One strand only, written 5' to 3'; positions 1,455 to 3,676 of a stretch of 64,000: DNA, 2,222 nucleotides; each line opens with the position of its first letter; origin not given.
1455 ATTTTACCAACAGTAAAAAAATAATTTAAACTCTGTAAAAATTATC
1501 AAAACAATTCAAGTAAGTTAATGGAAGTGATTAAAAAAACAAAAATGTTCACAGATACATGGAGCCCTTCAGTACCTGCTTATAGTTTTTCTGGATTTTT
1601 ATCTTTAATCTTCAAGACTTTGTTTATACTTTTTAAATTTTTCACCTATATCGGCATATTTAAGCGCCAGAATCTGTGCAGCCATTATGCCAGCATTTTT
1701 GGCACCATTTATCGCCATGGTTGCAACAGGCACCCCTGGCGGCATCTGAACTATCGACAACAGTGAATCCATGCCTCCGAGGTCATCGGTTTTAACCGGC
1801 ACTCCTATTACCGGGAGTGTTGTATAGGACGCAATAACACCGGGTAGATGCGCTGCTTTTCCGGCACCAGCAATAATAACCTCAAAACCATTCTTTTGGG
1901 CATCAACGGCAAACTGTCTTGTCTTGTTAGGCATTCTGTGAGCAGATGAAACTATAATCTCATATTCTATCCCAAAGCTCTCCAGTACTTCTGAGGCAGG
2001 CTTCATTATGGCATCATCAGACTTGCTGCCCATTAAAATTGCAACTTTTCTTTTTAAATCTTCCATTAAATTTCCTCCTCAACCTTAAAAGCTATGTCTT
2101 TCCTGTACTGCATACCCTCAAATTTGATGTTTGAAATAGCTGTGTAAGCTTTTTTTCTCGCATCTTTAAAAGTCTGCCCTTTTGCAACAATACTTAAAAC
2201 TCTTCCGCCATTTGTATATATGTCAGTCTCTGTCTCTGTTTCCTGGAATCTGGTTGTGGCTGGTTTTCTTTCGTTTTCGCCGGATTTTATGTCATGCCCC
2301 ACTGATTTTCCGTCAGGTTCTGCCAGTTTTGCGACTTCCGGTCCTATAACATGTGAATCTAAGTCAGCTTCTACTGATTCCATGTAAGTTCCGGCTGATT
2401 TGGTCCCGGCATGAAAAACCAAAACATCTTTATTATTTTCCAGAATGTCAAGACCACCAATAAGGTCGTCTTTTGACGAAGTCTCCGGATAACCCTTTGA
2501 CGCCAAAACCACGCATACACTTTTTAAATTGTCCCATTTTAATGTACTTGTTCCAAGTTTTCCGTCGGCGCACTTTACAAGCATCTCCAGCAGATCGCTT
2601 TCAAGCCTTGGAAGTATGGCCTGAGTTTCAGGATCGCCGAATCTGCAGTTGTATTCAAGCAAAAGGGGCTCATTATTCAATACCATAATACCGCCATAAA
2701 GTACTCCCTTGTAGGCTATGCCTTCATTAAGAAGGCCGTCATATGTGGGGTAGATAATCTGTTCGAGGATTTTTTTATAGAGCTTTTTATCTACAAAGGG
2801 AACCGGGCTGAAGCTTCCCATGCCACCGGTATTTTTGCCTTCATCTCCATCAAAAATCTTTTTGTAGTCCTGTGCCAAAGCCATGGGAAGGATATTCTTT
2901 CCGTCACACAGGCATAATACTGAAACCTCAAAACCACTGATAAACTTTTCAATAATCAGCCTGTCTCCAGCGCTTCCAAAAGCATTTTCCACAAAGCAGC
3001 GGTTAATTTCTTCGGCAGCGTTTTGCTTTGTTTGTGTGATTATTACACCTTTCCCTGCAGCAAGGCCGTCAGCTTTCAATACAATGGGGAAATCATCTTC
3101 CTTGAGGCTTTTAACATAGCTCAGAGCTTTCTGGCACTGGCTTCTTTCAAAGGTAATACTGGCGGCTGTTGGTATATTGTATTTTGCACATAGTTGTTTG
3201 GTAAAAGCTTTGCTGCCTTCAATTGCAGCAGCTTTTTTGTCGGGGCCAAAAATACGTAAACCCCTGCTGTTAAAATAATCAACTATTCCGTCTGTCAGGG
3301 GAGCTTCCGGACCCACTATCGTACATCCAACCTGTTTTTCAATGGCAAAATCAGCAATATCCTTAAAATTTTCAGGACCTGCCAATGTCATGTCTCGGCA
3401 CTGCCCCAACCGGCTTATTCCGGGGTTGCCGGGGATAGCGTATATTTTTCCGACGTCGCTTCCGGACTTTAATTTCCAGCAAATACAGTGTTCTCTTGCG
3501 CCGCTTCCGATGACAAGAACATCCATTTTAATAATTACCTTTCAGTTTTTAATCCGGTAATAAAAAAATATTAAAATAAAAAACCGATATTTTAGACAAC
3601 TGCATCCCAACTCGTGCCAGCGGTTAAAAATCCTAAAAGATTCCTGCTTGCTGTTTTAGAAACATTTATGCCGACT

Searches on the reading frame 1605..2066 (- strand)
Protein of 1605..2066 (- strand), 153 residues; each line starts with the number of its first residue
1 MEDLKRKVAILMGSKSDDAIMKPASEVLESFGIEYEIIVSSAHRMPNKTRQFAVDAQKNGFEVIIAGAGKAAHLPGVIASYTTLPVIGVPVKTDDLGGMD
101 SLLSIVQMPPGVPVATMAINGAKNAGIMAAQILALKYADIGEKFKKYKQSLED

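Call 72: search_protein_families(library=pfam, proteins=[window:1605-2066:-], max_evalue=0.00001)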
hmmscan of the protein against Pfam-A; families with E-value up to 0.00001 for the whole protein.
window:1605-2066:- (153 aa): 1 family
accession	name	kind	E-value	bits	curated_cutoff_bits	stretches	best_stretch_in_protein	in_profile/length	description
PF00731.26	AIRC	-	9.2e-64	213.9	30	1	7-152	1-146/148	AIR carboxylase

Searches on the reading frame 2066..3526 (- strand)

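Call 72: search_protein_families(library=pfam, proteins=[window:2066-3526:-], max_evalue=0.00001)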
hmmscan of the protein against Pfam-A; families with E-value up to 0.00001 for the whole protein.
window:2066-3526:- (486 aa): 4 families
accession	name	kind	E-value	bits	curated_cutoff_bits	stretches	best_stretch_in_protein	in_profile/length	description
PF01071.24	GARS_A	-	1e-71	241.3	27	1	104-301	1-194/194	Phosphoribosylglycinamide synthetase, ATP-grasp (A) domain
PF02844.21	GARS_N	-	3.6e-33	114.7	29.5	1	1-103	1-100/100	Phosphoribosylglycinamide synthetase, N domain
PF02843.22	GARS_C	-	3.4e-29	101.5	34.8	2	404-480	12-91/92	Phosphoribosylglycinamide synthetase, C domain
PF02786.22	CPSase_L_D2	-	8.9e-06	25.8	19.8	0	108-208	4-102/211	Carbamoyl-phosphate synthase L chain, ATP binding domain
